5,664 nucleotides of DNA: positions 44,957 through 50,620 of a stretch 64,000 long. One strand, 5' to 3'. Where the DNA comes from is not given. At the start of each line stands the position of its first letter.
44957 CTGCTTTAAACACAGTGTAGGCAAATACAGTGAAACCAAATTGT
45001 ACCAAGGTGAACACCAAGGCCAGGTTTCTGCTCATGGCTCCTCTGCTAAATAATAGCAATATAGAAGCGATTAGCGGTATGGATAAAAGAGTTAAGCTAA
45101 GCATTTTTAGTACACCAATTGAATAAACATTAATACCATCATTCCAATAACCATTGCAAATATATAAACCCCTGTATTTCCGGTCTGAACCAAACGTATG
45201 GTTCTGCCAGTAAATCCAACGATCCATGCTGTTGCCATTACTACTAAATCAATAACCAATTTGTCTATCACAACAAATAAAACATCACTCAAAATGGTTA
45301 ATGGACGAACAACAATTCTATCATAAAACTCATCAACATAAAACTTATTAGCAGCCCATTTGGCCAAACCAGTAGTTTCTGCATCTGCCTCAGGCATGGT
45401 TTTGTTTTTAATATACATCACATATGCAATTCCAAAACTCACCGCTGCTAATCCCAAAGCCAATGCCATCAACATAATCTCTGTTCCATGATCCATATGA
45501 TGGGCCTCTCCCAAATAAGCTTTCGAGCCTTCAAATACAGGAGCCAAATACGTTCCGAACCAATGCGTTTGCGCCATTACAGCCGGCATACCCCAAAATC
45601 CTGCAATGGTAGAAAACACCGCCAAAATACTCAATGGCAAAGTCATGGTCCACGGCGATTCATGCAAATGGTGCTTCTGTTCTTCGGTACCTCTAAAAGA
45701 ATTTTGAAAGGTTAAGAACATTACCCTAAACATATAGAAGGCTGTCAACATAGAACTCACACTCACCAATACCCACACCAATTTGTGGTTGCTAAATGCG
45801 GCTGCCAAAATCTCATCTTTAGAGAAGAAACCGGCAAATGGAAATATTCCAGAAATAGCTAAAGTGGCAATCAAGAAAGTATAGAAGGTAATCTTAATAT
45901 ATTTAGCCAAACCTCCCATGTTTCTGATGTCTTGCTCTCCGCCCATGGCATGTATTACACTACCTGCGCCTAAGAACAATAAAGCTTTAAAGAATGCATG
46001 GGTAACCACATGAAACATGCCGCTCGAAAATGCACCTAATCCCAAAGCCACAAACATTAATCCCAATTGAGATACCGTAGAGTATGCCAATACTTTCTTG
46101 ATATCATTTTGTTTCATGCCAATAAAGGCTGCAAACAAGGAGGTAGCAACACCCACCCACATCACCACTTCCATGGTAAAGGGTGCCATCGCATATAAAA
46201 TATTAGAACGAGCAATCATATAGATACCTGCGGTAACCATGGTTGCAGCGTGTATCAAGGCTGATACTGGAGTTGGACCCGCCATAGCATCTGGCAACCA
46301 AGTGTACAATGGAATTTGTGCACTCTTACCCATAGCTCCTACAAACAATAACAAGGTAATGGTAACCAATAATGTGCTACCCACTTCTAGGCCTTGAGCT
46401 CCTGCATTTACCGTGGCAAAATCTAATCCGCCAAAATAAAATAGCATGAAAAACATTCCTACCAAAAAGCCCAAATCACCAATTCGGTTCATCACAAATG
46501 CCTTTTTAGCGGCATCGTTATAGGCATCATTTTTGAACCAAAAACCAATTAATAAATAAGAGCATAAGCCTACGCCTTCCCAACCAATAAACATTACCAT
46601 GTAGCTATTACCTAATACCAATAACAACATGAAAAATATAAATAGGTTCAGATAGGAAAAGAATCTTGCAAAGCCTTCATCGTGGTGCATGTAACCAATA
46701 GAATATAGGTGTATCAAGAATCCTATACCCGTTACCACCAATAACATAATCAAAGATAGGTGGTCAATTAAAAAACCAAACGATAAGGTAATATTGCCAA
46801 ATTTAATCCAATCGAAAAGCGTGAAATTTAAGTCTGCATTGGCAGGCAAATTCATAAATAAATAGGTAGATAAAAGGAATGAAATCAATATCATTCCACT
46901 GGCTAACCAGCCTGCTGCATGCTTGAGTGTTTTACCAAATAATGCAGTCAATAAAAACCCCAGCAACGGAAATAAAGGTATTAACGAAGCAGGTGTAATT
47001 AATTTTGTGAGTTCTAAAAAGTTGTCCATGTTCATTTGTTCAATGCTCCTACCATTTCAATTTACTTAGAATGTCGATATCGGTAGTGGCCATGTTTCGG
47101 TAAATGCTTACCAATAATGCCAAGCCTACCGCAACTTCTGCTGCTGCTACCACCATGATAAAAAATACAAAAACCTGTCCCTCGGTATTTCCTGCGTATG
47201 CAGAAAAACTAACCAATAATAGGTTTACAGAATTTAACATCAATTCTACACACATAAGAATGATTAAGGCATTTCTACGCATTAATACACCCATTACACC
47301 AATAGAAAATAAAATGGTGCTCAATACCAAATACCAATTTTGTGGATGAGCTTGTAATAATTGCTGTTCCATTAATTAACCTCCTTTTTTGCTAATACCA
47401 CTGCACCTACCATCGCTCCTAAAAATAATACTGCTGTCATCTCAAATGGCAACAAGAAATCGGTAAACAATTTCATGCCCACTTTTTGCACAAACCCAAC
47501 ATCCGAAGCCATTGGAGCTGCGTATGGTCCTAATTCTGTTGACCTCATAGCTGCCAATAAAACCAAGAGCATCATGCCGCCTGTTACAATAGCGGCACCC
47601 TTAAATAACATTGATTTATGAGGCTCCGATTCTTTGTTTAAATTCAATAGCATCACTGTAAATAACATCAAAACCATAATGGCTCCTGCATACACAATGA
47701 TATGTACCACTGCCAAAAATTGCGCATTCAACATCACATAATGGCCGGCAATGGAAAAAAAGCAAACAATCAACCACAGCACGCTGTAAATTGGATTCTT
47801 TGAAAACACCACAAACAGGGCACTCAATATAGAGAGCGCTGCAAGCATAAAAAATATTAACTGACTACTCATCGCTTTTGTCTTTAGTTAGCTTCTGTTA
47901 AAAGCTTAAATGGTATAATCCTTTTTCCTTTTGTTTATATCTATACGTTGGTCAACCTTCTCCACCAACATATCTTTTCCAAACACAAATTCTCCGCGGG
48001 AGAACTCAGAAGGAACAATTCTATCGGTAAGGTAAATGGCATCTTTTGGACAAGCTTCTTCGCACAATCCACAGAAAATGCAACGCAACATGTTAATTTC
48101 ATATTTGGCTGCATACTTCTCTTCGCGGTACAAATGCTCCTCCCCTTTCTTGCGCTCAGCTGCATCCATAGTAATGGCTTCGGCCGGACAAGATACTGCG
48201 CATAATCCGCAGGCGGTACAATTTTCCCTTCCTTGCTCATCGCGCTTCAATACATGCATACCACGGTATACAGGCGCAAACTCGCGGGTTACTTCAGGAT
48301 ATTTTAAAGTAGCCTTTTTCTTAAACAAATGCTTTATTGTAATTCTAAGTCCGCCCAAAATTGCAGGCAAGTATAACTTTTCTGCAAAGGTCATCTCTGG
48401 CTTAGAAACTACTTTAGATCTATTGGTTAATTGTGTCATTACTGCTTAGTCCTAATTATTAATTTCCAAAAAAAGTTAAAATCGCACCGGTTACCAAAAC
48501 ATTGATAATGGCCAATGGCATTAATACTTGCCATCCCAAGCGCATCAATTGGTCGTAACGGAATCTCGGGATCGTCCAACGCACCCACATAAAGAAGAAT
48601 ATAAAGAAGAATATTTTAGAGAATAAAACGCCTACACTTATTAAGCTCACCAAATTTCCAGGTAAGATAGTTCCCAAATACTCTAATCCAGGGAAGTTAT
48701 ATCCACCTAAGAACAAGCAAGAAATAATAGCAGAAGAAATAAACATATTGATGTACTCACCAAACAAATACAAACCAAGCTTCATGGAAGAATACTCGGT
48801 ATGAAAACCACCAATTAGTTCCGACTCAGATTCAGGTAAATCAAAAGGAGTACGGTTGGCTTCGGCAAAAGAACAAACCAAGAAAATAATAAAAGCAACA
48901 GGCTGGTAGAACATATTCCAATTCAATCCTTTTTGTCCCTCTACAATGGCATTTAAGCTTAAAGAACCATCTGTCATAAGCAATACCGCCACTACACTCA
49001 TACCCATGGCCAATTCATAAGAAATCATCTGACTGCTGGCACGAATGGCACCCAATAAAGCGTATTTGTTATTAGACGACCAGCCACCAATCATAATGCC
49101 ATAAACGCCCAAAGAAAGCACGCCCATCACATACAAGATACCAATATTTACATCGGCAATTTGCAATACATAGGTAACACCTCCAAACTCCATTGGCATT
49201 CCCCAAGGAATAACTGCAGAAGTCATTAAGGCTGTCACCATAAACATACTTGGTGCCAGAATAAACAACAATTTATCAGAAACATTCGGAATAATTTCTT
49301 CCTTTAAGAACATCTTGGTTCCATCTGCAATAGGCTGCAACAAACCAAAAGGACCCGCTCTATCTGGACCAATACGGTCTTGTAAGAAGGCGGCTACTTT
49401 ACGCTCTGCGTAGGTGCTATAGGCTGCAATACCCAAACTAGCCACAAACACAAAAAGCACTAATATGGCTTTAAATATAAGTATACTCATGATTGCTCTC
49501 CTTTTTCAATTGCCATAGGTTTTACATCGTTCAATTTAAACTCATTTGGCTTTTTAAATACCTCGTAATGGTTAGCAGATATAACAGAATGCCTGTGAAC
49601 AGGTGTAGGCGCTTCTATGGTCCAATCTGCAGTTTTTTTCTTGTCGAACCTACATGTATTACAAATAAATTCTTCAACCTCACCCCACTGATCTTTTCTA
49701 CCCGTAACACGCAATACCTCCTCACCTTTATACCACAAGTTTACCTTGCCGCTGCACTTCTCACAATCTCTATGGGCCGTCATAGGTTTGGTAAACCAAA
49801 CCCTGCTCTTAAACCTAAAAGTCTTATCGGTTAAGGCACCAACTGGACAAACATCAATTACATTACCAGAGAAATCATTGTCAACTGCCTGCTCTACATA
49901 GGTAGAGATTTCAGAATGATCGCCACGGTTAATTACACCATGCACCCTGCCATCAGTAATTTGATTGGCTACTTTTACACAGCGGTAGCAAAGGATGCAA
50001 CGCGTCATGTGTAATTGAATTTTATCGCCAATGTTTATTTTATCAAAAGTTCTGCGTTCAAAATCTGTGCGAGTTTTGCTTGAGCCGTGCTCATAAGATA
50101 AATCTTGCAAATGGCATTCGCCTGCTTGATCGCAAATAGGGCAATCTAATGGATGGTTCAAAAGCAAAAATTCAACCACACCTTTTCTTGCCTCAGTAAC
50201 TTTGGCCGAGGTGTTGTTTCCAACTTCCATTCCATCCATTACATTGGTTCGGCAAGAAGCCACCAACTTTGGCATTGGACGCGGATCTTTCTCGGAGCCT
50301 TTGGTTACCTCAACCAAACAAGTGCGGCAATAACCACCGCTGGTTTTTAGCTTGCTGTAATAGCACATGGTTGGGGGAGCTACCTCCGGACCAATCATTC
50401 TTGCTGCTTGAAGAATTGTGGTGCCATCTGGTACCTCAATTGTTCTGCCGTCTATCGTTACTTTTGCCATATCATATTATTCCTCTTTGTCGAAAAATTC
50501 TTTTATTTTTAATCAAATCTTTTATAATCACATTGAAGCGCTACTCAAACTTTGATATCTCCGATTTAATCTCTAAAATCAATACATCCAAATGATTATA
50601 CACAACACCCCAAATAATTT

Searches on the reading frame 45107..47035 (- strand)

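Call 81: search_protein_families(library=pfam, proteins=[window:45107-47035:-], max_evalue=0.00001)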
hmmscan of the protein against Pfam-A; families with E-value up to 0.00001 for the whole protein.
window:45107-47035:- (642 aa): 3 families
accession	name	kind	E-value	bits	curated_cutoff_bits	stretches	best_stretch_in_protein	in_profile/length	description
PF00361.26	Proton_antipo_M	-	2.4e-82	276.9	21.5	1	143-431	2-294/294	NADH:quinone oxidoreductase/Mrp antiporter, TM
PF00662.26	Proton_antipo_N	-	3.3e-24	85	24.5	1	76-126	1-51/51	NADH-Ubiquinone oxidoreductase (complex I), chain 5 N-terminus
PF01010.25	Proton_antipo_C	-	4e-09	36.9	26.8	1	449-585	85-238/243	NADH-dehyrogenase subunit F, TMs, (complex I) C-terminus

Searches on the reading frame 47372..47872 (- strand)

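Call 81: search_protein_families(library=pfam, proteins=[window:47372-47872:-], max_evalue=0.00001)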
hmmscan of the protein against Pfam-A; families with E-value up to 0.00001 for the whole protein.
window:47372-47872:- (166 aa): 1 family
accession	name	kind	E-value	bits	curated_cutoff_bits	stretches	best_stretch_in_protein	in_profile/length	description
PF00499.25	Oxidored_q3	-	1.4e-40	138.9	33.2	1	17-160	1-146/146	NADH-ubiquinone/plastoquinone oxidoreductase chain 6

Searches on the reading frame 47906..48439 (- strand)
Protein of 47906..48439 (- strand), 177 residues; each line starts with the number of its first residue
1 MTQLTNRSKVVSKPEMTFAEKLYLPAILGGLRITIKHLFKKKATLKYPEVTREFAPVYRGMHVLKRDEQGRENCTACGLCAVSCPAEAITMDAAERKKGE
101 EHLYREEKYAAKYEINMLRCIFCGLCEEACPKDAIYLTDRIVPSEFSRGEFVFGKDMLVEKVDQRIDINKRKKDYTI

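Call 82: search_protein_families(library=pfam, proteins=[window:47906-48439:-], max_evalue=0.00001)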
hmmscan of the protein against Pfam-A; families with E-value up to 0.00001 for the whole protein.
window:47906-48439:- (177 aa): 11 families
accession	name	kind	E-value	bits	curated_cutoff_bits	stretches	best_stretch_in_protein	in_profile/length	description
PF00037.32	Fer4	-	2.8e-14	52.7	21.1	1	113-136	1-24/24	4Fe-4S binding domain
PF12838.12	Fer4_7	-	3.2e-13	50.3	27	1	73-134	1-52/52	4Fe-4S dicluster domain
PF13187.11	Fer4_9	-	1.9e-09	37.8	27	1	73-135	1-52/52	4Fe-4S dicluster domain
PF13484.11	Fer4_16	-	5.3e-09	37.2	30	1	73-132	1-65/66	4Fe-4S double cluster binding domain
PF14697.11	Fer4_21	-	2.1e-08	34.6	35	0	71-91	38-59/59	4Fe-4S dicluster domain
PF13237.11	Fer4_10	-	2.9e-08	33.9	25.5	1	71-131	6-53/53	4Fe-4S dicluster domain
PF12837.12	Fer4_6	-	1.8e-07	31.2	25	0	71-89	6-24/24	4Fe-4S binding domain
PF13183.11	Fer4_8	-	1.9e-07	32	27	1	72-133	3-67/68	4Fe-4S dicluster domain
PF12797.12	Fer4_2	-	3.7e-07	30.1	24.5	0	71-86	7-22/22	4Fe-4S binding domain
PF13534.11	Fer4_17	-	1.1e-06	29.5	22.2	0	73-133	1-59/61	4Fe-4S dicluster domain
PF25160.1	LdpA_Fe-S-bd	-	8.3e-06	25.9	27.6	0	71-92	25-46/49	LdpA Fe-S cluster-binding domain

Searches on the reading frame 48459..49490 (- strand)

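Call 82: search_protein_families(library=pfam, proteins=[window:48459-49490:-], max_evalue=0.00001)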
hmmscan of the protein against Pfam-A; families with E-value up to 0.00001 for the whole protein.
window:48459-49490:- (343 aa): 1 family
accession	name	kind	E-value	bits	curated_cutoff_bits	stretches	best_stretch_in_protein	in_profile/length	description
PF00146.26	NADHdh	-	1.7e-119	399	27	1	11-334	3-297/298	NADH dehydrogenase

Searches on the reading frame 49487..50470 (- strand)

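Call 82: search_protein_families(library=pfam, proteins=[window:49487-50470:-], max_evalue=0.00001)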
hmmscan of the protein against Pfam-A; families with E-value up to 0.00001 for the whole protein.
window:49487-50470:- (327 aa): 4 families
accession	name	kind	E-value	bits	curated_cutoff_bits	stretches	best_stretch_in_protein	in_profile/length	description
PF22117.2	Fer4_Nqo3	-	5.9e-30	103.7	27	1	148-214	1-67/67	NADH-quinone oxidoreductase subunit 3, ferredoxin-like domain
PF10588.14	NADH-G_4Fe-4S_3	-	2.7e-18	65.6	27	1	95-133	1-39/40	NADH-ubiquinone oxidoreductase-G iron-sulfur binding region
PF13510.11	Fer2_4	-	2.1e-14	53.8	22.8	1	3-86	5-80/82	2Fe-2S iron-sulfur cluster binding domain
PF00111.32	Fer2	-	9.1e-09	35.6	21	1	5-76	2-75/77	2Fe-2S iron-sulfur cluster binding domain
